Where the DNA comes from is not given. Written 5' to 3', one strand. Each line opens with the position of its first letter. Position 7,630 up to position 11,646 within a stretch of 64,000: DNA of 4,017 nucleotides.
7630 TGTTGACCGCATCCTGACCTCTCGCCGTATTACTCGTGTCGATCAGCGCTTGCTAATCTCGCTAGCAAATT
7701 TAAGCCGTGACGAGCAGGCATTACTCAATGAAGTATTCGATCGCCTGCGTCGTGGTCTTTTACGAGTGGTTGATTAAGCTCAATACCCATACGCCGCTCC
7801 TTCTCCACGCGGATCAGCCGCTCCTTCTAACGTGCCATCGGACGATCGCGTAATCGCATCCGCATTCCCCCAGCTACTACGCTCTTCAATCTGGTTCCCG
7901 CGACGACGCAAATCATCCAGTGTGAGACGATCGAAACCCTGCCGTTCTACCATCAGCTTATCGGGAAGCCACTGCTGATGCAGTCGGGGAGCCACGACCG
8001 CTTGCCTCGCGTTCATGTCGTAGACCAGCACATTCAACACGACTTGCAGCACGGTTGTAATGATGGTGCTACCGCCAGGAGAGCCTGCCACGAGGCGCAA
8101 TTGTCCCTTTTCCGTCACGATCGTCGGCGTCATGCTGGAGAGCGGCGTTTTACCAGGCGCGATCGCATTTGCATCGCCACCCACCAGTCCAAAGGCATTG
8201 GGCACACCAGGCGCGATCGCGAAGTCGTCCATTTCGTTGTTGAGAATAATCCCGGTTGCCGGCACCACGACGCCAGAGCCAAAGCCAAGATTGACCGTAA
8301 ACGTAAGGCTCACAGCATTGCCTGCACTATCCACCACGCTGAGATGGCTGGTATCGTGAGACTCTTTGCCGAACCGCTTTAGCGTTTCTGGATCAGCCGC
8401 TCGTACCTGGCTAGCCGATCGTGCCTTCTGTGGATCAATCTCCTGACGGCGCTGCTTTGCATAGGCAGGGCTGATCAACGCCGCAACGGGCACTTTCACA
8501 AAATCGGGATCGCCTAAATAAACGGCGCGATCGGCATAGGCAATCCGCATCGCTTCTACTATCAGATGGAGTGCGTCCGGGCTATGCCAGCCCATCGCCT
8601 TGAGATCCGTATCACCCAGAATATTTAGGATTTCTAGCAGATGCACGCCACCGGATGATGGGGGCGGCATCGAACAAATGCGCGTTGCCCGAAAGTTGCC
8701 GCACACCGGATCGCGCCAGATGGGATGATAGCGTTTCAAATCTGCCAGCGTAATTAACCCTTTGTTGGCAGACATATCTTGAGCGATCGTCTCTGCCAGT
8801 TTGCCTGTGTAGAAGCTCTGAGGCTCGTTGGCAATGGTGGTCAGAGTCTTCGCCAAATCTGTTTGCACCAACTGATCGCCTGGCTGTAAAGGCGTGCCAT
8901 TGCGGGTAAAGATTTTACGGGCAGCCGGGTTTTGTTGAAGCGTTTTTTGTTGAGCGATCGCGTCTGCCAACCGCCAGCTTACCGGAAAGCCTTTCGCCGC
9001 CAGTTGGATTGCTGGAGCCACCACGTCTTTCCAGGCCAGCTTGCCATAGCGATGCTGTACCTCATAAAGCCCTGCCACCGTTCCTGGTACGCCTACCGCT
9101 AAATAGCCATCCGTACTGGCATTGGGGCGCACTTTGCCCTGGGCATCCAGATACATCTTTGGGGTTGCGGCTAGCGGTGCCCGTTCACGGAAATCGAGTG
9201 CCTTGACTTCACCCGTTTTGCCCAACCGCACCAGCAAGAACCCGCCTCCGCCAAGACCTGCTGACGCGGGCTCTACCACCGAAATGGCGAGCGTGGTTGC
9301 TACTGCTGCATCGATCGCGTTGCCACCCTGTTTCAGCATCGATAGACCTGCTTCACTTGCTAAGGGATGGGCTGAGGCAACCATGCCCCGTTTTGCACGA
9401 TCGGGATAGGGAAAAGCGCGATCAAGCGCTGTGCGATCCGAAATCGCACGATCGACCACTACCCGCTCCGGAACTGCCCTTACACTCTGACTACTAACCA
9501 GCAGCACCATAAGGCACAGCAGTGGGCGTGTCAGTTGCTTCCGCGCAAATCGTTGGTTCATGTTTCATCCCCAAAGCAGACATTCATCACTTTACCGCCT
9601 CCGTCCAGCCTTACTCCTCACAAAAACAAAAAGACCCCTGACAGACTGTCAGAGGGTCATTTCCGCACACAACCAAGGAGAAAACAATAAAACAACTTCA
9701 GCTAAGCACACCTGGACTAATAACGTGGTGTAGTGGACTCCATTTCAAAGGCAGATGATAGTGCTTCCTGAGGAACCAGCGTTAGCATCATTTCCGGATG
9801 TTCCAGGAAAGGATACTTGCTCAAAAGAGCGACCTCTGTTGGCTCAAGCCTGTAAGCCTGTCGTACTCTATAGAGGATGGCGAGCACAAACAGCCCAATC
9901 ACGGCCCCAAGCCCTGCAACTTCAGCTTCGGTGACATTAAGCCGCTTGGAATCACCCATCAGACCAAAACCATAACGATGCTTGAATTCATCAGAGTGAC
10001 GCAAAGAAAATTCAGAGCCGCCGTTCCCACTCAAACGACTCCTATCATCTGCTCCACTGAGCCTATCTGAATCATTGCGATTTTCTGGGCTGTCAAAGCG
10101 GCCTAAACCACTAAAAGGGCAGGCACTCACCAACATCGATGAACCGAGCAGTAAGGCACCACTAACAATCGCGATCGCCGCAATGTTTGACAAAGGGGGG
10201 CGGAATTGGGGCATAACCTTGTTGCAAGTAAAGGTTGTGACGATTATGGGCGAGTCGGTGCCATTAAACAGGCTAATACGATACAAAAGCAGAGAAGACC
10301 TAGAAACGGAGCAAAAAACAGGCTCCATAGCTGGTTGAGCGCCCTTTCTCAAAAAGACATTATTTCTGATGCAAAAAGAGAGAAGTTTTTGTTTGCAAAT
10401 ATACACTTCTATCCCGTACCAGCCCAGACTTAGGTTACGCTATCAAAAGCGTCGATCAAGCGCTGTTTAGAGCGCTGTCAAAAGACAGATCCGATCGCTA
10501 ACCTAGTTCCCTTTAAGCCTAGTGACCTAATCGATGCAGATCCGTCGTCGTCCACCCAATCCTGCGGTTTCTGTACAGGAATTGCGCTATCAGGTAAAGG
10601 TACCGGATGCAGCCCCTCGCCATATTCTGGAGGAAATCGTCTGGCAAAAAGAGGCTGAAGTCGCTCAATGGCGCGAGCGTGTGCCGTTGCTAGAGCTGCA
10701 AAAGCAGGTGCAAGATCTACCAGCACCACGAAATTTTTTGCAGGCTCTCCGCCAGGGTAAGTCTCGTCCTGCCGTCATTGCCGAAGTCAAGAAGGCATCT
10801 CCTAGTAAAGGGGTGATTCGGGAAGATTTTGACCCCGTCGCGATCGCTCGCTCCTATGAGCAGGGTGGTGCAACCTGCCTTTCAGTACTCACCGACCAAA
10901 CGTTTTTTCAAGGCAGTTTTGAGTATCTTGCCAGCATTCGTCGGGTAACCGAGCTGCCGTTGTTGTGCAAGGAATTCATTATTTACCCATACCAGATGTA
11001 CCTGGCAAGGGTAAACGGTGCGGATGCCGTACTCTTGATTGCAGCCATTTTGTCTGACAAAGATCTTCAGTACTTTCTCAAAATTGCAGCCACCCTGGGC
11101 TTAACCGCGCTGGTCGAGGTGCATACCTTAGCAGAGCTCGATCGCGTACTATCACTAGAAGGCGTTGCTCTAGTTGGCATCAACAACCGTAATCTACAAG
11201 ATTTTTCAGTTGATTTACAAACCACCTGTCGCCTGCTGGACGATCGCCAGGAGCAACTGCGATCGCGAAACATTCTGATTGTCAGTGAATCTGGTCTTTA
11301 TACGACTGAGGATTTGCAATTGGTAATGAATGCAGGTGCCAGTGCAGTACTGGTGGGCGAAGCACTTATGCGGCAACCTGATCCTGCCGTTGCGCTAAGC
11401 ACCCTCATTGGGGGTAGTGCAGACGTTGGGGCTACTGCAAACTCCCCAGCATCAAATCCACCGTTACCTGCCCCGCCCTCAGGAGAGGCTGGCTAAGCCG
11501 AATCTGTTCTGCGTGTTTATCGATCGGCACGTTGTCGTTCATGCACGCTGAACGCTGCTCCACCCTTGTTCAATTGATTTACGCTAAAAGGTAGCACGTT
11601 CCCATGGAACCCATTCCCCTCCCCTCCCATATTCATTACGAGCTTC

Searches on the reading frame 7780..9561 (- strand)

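Call 45: search_protein_families(library=pfam, proteins=[window:7780-9561:-], max_evalue=0.00001)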
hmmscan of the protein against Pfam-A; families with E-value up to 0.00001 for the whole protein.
window:7780-9561:- (593 aa): 1 family
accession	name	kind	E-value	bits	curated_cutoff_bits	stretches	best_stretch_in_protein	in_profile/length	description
PF01019.26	G_glu_transpept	-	4.8e-187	623.3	27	1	74-588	2-512/512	Gamma-glutamyltranspeptidase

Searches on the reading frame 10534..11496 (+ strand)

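Call 65: search_protein_families(library=pfam, proteins=[window:10534-11496:+], max_evalue=0.0001)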
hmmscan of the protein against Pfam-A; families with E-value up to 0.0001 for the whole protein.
window:10534-11496:+ (320 aa): 1 family
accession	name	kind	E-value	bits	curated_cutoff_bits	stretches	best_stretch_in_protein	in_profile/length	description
PF00218.27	IGPS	-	2.7e-86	289.3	27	1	32-290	1-253/254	Indole-3-glycerol phosphate synthase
